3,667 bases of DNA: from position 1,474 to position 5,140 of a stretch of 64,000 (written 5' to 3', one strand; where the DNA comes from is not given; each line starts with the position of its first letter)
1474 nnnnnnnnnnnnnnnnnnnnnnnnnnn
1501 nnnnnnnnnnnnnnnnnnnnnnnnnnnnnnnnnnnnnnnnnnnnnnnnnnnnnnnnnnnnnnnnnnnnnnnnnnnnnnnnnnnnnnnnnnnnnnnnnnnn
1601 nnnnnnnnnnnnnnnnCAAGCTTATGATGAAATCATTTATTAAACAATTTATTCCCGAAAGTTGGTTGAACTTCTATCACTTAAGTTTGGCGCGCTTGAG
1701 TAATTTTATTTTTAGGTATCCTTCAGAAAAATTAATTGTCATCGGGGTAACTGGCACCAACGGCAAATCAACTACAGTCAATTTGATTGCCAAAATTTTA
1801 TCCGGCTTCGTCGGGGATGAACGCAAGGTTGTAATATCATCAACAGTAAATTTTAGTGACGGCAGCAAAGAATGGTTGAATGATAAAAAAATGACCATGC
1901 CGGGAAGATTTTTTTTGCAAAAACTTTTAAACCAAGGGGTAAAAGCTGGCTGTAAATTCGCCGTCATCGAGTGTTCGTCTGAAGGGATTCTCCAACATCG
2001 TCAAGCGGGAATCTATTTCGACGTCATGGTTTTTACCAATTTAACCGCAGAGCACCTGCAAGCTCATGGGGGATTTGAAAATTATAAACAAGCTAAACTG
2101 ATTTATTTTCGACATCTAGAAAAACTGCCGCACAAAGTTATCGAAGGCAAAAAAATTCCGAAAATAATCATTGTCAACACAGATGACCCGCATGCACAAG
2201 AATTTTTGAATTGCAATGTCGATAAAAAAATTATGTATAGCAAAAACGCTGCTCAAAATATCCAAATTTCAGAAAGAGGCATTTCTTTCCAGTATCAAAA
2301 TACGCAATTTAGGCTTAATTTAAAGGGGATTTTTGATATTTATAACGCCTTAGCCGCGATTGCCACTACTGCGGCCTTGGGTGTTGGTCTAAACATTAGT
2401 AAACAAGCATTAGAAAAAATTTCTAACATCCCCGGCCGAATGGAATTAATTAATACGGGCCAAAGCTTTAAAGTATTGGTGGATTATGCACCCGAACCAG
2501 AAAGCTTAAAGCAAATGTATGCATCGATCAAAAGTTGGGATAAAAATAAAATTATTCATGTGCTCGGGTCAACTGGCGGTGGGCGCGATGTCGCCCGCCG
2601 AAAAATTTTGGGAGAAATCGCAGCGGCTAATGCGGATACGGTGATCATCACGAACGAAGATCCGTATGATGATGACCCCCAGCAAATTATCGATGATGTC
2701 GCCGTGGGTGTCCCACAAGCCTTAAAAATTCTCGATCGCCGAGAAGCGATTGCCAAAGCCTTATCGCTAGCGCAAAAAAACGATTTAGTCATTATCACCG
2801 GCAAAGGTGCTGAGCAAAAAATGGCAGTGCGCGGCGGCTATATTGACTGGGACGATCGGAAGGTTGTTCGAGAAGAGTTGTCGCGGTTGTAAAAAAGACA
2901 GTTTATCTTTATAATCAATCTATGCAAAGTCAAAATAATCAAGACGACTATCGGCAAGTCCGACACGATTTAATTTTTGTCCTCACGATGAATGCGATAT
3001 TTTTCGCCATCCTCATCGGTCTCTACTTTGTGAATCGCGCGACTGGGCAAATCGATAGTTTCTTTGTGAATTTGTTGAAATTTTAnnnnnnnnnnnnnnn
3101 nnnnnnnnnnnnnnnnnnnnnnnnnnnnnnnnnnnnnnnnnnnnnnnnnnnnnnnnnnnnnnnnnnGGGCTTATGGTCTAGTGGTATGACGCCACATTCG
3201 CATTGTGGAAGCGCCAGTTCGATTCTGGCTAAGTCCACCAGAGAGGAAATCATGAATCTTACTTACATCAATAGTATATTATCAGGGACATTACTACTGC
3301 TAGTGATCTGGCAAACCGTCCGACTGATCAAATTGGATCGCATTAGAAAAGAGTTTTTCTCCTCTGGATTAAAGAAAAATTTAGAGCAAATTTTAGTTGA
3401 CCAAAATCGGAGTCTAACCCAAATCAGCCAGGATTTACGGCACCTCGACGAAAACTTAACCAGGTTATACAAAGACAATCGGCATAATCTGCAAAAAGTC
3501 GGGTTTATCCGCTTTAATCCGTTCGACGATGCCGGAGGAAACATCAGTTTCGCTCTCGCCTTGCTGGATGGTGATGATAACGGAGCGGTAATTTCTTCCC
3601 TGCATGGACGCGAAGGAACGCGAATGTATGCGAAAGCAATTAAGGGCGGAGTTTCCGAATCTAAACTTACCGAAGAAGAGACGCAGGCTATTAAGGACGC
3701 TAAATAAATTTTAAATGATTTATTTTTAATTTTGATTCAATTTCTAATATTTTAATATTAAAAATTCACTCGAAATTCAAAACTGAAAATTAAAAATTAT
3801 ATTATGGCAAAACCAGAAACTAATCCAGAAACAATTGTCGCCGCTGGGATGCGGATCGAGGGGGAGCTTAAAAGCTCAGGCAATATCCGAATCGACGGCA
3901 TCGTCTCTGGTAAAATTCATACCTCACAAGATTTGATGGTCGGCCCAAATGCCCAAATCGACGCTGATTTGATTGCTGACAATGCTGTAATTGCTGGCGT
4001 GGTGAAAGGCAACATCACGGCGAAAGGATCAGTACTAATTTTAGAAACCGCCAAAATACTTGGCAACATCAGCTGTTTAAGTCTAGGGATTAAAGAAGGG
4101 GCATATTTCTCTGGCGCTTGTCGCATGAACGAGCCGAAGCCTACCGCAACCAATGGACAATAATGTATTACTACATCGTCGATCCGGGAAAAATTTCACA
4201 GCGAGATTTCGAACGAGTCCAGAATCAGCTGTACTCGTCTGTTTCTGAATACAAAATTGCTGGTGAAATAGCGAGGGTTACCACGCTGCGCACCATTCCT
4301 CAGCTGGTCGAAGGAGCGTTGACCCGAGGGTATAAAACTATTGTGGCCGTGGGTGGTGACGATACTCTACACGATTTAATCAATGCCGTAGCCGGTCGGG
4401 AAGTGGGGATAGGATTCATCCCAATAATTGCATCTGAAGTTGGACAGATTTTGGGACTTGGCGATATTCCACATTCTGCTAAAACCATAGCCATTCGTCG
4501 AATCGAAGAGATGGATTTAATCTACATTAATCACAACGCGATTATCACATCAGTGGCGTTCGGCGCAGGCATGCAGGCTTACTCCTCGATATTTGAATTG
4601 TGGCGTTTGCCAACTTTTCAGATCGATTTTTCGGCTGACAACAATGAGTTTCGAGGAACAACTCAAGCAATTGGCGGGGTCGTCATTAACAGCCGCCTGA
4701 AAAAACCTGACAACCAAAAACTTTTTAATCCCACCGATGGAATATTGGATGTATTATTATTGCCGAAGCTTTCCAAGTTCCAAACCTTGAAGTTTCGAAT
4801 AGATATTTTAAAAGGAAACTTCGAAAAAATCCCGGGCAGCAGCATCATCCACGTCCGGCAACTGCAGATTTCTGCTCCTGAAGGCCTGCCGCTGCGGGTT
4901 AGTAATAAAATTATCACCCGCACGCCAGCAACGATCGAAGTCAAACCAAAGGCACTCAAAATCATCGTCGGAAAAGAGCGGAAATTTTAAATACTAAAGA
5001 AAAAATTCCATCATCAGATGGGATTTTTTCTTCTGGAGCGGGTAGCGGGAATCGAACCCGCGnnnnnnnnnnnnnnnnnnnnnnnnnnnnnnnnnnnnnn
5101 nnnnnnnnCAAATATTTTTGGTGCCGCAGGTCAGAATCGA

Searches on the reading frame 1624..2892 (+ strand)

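Call 42: search_protein_families(library=pfam, proteins=[window:1624-2892:+])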
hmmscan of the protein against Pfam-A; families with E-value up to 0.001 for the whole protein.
window:1624-2892:+ (422 aa): 2 families
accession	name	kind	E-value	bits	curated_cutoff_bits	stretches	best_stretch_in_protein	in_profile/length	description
PF08245.18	Mur_ligase_M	-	8.1e-35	121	24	1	42-248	1-199/200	Mur ligase middle domain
PF02875.26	Mur_ligase_C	-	2.5e-24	86.9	28.4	1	271-395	1-127/127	Mur ligase, glutamate ligase domain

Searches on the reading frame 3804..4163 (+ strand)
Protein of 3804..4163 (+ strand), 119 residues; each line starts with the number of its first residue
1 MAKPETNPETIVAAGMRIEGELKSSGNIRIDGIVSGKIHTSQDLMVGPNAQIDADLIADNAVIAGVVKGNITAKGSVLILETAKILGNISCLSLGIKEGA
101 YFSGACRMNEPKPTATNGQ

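Call 42: search_protein_families(library=pfam, proteins=[window:3804-4163:+])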
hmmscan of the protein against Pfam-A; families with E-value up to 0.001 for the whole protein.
window:3804-4163:+ (119 aa): 1 family
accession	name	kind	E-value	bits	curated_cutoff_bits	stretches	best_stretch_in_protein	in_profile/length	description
PF04519.19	Bactofilin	-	7.3e-27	93.9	27.9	1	10-106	1-97/98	Polymer-forming cytoskeletal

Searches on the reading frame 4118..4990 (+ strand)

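Call 42: search_protein_families(library=pfam, proteins=[window:4118-4990:+])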
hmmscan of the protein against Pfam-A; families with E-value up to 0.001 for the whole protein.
window:4118-4990:+ (290 aa): 2 families
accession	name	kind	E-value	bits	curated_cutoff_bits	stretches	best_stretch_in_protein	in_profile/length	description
PF19279.4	YegS_C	-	8.3e-08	32.6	27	1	204-283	78-157/158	YegS C-terminal NAD kinase beta sandwich-like domain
PF00781.29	DAGK_cat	-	8.1e-07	29.1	23.6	1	31-134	15-122/125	Diacylglycerol kinase catalytic domain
